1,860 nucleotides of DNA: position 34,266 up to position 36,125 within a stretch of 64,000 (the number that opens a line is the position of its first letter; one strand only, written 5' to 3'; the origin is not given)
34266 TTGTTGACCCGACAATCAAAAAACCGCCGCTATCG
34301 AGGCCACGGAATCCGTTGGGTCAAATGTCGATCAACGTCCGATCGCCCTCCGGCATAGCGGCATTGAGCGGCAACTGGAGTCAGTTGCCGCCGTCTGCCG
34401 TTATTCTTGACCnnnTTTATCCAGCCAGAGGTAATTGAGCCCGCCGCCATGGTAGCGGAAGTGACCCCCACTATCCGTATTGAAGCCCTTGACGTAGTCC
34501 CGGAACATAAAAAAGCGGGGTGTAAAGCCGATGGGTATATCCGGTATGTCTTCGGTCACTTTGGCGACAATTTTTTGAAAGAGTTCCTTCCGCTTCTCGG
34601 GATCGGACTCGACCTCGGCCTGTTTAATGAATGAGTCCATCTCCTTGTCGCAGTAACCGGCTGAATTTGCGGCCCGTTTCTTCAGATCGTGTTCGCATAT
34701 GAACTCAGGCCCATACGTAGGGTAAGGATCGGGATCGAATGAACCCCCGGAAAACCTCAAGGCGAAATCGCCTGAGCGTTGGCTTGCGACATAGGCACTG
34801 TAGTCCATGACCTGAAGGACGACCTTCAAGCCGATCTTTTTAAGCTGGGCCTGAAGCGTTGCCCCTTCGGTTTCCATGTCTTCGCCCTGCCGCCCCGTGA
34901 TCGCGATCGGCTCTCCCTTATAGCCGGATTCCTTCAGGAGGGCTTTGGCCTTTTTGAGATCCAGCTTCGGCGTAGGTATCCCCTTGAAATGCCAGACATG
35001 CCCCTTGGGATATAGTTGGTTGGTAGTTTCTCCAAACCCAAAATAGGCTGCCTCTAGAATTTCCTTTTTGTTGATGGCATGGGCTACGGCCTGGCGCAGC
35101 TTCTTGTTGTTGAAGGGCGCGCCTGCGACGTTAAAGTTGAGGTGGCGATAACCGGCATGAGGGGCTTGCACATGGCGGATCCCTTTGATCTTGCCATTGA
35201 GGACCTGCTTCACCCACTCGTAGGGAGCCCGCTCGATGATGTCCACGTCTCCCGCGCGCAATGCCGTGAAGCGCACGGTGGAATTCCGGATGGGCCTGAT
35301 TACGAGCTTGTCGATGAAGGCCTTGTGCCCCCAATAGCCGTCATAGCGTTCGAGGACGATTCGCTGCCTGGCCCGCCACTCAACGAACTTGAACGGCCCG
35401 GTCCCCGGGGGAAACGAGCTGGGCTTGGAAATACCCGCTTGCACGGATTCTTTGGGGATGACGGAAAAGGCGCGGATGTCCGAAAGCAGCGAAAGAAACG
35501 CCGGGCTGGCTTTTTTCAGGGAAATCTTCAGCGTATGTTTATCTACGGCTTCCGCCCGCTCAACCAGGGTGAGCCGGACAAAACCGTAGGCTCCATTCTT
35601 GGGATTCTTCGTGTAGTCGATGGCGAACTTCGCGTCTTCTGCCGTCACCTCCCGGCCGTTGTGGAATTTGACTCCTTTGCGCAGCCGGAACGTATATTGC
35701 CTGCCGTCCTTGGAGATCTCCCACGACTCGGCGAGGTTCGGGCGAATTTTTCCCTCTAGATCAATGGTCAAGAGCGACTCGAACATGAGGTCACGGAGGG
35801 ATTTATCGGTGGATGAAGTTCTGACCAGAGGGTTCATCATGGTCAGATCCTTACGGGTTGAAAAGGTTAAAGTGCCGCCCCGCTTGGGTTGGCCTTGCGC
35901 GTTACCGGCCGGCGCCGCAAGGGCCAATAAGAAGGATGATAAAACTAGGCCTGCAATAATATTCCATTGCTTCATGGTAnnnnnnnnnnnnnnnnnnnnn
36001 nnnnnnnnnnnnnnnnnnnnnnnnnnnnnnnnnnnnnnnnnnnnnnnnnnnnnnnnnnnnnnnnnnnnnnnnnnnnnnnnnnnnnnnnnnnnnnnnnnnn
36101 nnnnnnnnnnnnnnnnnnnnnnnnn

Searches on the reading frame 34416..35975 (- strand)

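Call 46: search_protein_families(library=pfam, proteins=[window:34416-35975:-], max_evalue=0.00001)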
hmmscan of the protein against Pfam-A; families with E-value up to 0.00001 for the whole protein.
window:34416-35975:- (520 aa): 1 family
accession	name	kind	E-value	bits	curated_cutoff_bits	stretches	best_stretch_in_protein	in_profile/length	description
PF00496.27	SBP_bac_5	-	5.2e-95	319.1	32.4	1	76-420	1-356/368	Bacterial extracellular solute-binding proteins, family 5 Middle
